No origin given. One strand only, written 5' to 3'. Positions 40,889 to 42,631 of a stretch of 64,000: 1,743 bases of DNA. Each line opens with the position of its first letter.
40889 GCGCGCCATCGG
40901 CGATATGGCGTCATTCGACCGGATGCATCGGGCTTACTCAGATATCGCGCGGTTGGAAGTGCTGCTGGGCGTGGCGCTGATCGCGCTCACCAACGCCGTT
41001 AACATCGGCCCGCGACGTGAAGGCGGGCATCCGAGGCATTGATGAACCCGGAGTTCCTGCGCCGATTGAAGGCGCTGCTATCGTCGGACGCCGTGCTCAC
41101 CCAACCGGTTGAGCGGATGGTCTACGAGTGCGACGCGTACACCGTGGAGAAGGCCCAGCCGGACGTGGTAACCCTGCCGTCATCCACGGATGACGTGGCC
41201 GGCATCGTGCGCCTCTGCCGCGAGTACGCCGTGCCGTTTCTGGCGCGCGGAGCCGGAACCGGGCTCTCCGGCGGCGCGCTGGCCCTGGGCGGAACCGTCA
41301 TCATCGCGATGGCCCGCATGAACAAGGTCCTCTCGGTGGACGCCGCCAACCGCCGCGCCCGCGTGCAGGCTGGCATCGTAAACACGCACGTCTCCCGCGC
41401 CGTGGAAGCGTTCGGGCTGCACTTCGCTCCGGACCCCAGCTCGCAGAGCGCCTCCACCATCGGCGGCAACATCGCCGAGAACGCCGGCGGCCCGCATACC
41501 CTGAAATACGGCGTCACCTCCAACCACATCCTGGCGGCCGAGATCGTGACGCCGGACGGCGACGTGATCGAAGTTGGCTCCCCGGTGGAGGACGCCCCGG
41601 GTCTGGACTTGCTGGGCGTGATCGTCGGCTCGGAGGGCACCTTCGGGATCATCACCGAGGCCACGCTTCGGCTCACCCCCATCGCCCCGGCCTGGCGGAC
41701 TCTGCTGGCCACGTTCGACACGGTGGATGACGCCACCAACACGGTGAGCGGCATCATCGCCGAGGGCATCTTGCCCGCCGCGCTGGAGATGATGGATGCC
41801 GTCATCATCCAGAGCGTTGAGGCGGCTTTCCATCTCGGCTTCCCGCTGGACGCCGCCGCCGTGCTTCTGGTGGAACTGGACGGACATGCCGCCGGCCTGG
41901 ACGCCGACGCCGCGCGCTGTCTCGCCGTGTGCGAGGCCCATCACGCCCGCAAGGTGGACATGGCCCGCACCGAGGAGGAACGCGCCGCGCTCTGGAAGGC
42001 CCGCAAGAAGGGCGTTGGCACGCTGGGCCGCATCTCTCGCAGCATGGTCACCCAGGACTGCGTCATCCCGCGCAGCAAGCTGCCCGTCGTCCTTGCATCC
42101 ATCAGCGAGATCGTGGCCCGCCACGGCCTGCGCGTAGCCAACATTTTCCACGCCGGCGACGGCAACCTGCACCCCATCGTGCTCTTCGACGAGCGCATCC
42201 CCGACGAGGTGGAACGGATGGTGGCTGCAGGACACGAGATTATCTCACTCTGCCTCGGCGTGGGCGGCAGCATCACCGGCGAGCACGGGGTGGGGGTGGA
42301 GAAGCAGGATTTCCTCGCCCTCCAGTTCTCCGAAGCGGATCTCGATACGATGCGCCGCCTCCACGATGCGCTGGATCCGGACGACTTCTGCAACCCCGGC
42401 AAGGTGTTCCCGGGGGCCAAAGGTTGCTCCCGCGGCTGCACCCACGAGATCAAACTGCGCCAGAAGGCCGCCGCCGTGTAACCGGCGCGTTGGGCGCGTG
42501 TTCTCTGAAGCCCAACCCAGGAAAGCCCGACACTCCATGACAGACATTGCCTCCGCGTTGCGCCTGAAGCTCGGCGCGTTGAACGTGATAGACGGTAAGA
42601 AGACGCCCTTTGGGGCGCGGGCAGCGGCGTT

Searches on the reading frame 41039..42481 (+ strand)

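Call 81: search_protein_families(library=pfam, proteins=[window:41039-42481:+], max_evalue=0.0001)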
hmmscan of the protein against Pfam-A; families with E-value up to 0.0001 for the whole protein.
window:41039-42481:+ (480 aa): 2 families
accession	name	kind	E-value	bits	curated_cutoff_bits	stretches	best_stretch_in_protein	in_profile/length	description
PF02913.24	FAD-oxidase_C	-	7.7e-65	219.5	21.2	1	220-456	6-248/248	FAD linked oxidases, C-terminal domain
PF01565.28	FAD_binding_4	-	3.8e-39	134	26.4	1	41-179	1-138/139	FAD binding domain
